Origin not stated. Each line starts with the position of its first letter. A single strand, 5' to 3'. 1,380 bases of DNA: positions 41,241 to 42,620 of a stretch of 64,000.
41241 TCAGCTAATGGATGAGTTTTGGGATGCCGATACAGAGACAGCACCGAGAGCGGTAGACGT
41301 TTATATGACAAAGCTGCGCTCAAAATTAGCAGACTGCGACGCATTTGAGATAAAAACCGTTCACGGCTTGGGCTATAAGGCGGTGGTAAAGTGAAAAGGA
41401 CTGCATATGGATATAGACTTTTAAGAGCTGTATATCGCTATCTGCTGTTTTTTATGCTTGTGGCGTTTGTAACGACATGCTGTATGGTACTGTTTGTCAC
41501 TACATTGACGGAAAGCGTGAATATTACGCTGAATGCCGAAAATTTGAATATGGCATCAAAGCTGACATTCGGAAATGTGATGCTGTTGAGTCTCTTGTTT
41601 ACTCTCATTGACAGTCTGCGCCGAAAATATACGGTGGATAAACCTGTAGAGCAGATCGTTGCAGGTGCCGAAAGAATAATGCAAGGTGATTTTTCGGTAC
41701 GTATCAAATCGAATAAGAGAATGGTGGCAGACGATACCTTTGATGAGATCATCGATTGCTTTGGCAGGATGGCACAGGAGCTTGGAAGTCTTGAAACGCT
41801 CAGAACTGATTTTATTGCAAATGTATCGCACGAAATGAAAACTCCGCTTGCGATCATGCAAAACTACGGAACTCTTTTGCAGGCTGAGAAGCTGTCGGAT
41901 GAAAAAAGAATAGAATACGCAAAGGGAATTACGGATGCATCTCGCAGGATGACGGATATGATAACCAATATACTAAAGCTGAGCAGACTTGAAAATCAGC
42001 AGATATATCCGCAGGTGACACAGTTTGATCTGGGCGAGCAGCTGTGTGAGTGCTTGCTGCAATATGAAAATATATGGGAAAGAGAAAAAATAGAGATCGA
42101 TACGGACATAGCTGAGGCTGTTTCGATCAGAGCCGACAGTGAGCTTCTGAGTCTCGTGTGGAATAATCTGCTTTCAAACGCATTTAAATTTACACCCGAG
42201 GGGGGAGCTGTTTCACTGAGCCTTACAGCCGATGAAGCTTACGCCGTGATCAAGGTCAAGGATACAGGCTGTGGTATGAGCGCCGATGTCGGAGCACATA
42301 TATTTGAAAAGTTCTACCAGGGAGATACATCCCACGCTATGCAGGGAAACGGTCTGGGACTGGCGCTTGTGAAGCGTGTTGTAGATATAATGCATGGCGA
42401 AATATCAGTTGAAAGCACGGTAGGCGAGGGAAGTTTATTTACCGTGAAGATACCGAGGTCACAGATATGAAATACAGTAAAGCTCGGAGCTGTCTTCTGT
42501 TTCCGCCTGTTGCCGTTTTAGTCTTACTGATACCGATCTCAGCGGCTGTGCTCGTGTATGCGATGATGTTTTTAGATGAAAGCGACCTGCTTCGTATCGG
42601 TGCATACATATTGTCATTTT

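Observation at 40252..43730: Two-component system with an intramembrane-sensing kinase, a co-translated polytopic membrane protein, and bracketing paralogous 2-TM mini-proteins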

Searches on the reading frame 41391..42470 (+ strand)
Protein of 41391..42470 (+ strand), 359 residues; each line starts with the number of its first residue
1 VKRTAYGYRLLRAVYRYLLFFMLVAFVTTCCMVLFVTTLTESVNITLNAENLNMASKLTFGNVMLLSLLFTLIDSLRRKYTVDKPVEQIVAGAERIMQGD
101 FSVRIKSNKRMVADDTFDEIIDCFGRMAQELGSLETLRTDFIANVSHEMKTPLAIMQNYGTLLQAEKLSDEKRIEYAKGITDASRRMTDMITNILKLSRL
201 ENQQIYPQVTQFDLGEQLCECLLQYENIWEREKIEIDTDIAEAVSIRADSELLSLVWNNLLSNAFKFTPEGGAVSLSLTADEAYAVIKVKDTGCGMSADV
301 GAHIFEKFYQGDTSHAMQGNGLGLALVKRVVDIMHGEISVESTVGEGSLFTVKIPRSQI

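Call 3: search_protein_families(library=pfam, proteins=[window:41391-42470:+], max_evalue=0.1)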
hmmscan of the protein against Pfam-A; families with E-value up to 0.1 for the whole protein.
window:41391-42470:+ (359 aa): 6 families
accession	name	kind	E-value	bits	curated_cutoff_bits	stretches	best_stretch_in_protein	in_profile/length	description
PF02518.31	HATPase_c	-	1.4e-27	96.7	26.4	1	249-357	2-110/111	Histidine kinase-, DNA gyrase B-, and HSP90-like ATPase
PF00512.31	HisKA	-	2.6e-15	56.7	26.9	1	138-202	2-65/66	His Kinase A (phospho-acceptor) domain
PF13581.12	HATPase_c_2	-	0.0054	17.2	27.4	1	261-334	40-112/127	Histidine kinase-like ATPase domain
PF00672.30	HAMP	-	0.013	16.2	25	1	84-106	8-30/53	HAMP domain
PF14501.12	HATPase_c_5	-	0.014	15.7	22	1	254-343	7-91/102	GHKL domain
PF16996.10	Asp4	-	0.054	14.1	27.7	0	48-73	28-53/55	Accessory secretory protein Sec Asp4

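Call 4: search_protein_families(library=ncbifam, proteins=[window:41391-42470:+], max_evalue=0.1)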
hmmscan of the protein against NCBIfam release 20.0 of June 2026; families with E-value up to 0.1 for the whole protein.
window:41391-42470:+ (359 aa): 92 families (the best 25 are shown)
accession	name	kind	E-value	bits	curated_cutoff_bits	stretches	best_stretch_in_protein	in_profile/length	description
NF046044.1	PnpS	equivalog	7.5e-60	203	400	1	130-355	162-390/390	two-component system histidine kinase PnpS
TIGR02966.1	phoR_proteo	equivalog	3.2e-54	184.2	334.2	1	130-354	106-333/333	phosphate regulon sensor histidine kinase PhoR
NF033092.0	HK_WalK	equivalog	3.1e-49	168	725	1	134-355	368-593/594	cell wall metabolism sensor histidine kinase WalK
NF047874.1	MASE3_PAS_HK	subfamily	8.9e-46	156.9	560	1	130-357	390-626/655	MASE3 domain-containing sensor histidine kinase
NF008312.0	PRK11100.1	equivalog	1.7e-44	152.5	356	1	63-357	187-475/477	two-component system sensor histidine kinase CreC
NF041735.1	hist_kin_RppB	equivalog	4e-43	147.8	400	1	140-355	218-438/438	two-component system sensor histidine kinase RppB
TIGR01386.1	cztS_silS_copS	subfamily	1.9e-41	142.5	292.55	1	44-354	151-456/457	heavy metal sensor histidine kinase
NF052314.1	T9SS_HK_PorY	subfamily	3.4e-41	141.6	350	1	140-339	213-404/418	PorY family sensor histidine kinase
NF041832.1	near_NosP_CTERM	subfamily_domain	1.1e-39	136.6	400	1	138-357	7-226/370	NahK/ErcS family hybrid sensor histidine kinase/response regulator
NF047465.1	hybrid_HK_LvrA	exception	1.9e-39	135.3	1200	1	127-355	191-421/819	hybrid histidine kinase/response regulator LvrA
NF012163.2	BaeS_SmeS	equivalog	2.5e-39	135.5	500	1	51-343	157-445/457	sensor histidine kinase efflux regulator BaeS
TIGR02956.1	TMAO_torS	equivalog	6.2e-39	133.8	676.5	1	139-355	465-681/967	TMAO reductase system sensor histidine kinase/response regulator TorS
NF041947.1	LuxQ_Vibrio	equivalog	1.9e-38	132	1200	1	135-355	469-695/843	quorum-sensing autoinducer 2 sensor kinase/phosphatase LuxQ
NF007837.0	PRK10549.1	equivalog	4.6e-38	131.1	603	1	37-356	148-458/466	envelope stress sensor histidine kinase BaeS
NF045911.1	TCSHisKinNblS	equivalog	3.6e-37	128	1000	2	134-352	384-616/621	two-component system sensor histidine kinase NblS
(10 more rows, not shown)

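Call 67: find_homologous_proteins(query=window:41391-42467:+, max_evalue=1e-20)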
Query seq(359 aa) (359 aa): 8000 proteins with E <= 1e-20 among 8000 candidates; the best 120 are listed.
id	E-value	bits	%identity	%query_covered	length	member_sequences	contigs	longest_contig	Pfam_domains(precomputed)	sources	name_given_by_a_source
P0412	8.9e-232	786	100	100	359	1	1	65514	PF02518.32,PF00512.32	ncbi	-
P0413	1.4e-179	614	76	99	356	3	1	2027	PF00672.31,PF02518.32,PF00512.32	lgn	-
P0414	3.3e-179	613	75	99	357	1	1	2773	PF02518.32,PF00512.32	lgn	-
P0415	3.8e-179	613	75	99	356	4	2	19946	PF00672.31,PF02518.32,PF00512.32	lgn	-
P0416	6.9e-179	612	75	99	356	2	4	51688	PF00672.31,PF02518.32,PF00512.32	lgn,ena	-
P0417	1.3e-178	611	76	99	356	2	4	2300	PF00672.31,PF02518.32,PF00512.32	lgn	-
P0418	6.7e-176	602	75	99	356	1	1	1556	PF00672.31,PF02518.32,PF00512.32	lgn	-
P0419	9.9e-176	602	75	99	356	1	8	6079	PF00672.31,PF02518.32,PF00512.32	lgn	-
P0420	1.9e-175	601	76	99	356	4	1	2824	PF02518.32,PF00512.32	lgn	-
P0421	7.7e-175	599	75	99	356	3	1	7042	PF00672.31,PF02518.32,PF00512.32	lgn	-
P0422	7.8e-175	599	73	99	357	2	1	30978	PF02518.32,PF00512.32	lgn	-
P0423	9.8e-175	599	73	100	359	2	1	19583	PF02518.32,PF00512.32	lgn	-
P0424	2.4e-173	594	74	99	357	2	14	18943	PF02518.32,PF00512.32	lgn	-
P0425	1.5e-172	591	72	99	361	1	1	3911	PF02518.32,PF00512.32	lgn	-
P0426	5.8e-172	590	72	99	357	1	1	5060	PF02518.32,PF00512.32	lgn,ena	-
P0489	4.0e-166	570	71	99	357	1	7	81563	PF02518.32,PF00512.32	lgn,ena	-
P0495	6.7e-166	570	70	99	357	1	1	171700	PF02518.32,PF00512.32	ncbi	-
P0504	1.1e-165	569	71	97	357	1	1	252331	PF02518.32,PF00512.32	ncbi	-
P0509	1.9e-165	568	69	99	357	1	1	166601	PF02518.32,PF00512.32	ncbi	-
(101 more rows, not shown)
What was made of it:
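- Checked: HK = HisKA + HATPase_c with a weak HAMP match (call 3); many orthologues carry a precomputed HAMP hit (call 67).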

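Call 68: find_encoding_contigs(protein=P0495, flank=5000, max_places=1)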
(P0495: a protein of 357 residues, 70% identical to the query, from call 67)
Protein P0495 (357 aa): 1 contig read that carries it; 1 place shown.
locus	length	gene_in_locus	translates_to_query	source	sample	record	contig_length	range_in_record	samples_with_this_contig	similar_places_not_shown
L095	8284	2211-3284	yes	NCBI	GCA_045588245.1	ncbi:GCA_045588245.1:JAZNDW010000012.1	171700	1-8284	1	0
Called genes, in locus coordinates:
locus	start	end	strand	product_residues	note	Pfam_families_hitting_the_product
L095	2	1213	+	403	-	?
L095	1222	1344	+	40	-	-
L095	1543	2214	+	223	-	PF00072:Response_reg, PF00486:Trans_reg_C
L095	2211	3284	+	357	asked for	PF00512:HisKA, PF02518:HATPase_c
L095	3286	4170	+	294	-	-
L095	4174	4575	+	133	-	-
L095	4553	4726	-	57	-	-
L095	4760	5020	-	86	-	-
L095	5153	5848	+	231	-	PF00072:Response_reg, PF00486:Trans_reg_C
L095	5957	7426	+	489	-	PF00672:HAMP, PF00512:HisKA, PF02518:HATPase_c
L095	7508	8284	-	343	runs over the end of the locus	PF02653:BPD_transp_2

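Call 69: find_encoding_contigs(protein=P0504, flank=5000, max_places=1)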
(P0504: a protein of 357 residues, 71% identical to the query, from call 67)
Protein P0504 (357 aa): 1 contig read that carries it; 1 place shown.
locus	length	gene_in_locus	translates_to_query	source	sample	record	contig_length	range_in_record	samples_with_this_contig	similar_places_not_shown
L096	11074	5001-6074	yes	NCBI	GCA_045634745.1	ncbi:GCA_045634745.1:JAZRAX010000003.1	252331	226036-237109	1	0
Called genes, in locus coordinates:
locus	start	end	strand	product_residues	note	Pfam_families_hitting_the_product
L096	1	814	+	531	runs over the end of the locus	PF01336:tRNA_anti-codon, PF00152:tRNA-synt_2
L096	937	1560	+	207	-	PF13847:Methyltransf_31, PF13649:Methyltransf_25 (weak)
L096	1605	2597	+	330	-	PF00294:PfkB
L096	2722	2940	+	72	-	PF01553:Acyltransferase (faint)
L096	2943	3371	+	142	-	PF01553:Acyltransferase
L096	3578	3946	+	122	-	-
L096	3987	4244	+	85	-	-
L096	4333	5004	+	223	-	PF00072:Response_reg, PF00486:Trans_reg_C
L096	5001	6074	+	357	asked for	PF00512:HisKA, PF02518:HATPase_c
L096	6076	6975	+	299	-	-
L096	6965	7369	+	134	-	-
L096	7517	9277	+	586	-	PF00664:ABC_membrane, PF00005:ABC_tran, PF02463:SMC_N (faint)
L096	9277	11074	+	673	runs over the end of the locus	PF00664:ABC_membrane, PF02463:SMC_N (faint), PF00005:ABC_tran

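Call 70: find_encoding_contigs(protein=P0509, flank=5000, max_places=1)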
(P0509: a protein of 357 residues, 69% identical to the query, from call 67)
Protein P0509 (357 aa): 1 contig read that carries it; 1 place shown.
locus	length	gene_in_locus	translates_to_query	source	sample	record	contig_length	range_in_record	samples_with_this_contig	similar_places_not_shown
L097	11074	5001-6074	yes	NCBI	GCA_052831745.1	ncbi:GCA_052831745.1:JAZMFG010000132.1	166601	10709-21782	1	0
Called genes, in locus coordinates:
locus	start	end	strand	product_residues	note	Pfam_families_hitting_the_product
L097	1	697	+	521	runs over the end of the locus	PF13396:PLDc_N, PF13091:PLDc_2 (weak), PF00614:PLDc (weak), PF13091:PLDc_2, PF00614:PLDc (weak)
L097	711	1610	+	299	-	PF00005:ABC_tran, PF13304:AAA_21 (weak)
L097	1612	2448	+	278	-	-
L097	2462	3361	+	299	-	PF00005:ABC_tran, PF13304:AAA_21 (faint)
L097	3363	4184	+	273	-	PF12730:ABC2_membrane_4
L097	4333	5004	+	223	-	PF00072:Response_reg, PF00486:Trans_reg_C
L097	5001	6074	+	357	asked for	PF00512:HisKA, PF02518:HATPase_c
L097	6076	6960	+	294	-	-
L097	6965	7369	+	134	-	-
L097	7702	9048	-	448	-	PF01229:Glyco_hydro_39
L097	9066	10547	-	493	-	-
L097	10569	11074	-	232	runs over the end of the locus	PF00121:TIM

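Call 71: find_encoding_contigs(protein=P0489, flank=5000, max_places=1)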
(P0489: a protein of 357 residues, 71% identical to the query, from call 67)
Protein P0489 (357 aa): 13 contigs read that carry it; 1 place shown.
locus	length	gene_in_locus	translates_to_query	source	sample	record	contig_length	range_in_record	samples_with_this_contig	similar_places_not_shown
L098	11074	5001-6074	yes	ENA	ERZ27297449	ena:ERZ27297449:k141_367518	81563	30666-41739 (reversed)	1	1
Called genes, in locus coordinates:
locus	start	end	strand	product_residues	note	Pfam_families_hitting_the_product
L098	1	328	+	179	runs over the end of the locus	PF21349:RUBY_RBDX, PF02915:Rubrerythrin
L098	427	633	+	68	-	-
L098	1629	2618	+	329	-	PF01207:Dus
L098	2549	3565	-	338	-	PF01841:Transglut_core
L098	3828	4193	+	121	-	-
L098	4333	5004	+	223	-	PF00072:Response_reg, PF00486:Trans_reg_C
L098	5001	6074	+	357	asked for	PF00512:HisKA, PF02518:HATPase_c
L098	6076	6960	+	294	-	-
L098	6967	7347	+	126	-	-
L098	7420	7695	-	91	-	-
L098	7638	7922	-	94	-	PF23023:Anti-Pycsar_Apyc1, PF00753:Lactamase_B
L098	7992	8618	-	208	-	PF12697:Abhydrolase_6, PF20408:Abhydrolase_11 (faint), PF03096:Ndr (faint), PF12146:Hydrolase_4, PF00561:Abhydrolase_1 (weak)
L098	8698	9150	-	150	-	PF13527:Acetyltransf_9 (weak), PF00583:Acetyltransf_1, PF13673:Acetyltransf_10, PF13508:Acetyltransf_7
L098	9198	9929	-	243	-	PF00753:Lactamase_B, PF12706:Lactamase_B_2 (weak)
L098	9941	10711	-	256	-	PF00795:CN_hydrolase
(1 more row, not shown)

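Call 82: search_solved_structures(query=P0412, max_evalue=1e-20)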
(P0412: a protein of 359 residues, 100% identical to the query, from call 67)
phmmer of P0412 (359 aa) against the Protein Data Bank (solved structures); distinct sequences matched with E-value up to 1e-20: 13.
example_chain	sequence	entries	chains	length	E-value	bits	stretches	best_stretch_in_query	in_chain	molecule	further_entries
4i5s_A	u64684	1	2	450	3.9e-30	108.5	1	134-356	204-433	Putative histidine kinase CovS; VicK-like protein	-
7z8n_A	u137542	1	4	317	2.2e-27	99.5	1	133-354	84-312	Histidine kinase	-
5c93_A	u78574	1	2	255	2.1e-26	96.3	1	134-356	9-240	Histidine kinase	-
4u7n_A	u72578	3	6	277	2.5e-26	96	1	133-356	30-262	Histidine protein kinase sensor protein | Histidine kinase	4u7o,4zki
6paj_A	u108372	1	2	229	2.9e-26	95.8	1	134-357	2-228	Sensor protein SrrB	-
4jas_A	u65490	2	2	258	9.5e-26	94.1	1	129-357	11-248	Histidine kinase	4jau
4q20_A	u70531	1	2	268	1.4e-25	93.6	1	130-358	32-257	Sensor protein DivL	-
5uht_A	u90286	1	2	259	3.7e-25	92.2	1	129-357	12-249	Sensor histidine kinase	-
3dge_A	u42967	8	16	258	3.7e-25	92.2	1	129-357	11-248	Sensor protein | Histidine kinase | Sensor histidine kinase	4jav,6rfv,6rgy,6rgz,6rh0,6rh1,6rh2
2c2a_A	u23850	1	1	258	3.7e-25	92.2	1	129-357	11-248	SENSOR HISTIDINE KINASE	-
6azr_A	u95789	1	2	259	1.8e-24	89.9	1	129-357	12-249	Sensor histidine kinase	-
6rh7_A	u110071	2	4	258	9.2e-24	87.6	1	129-357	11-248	Sensor histidine kinase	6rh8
6qrj_A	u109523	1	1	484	7e-21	78.1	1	141-355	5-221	Hybrid kinase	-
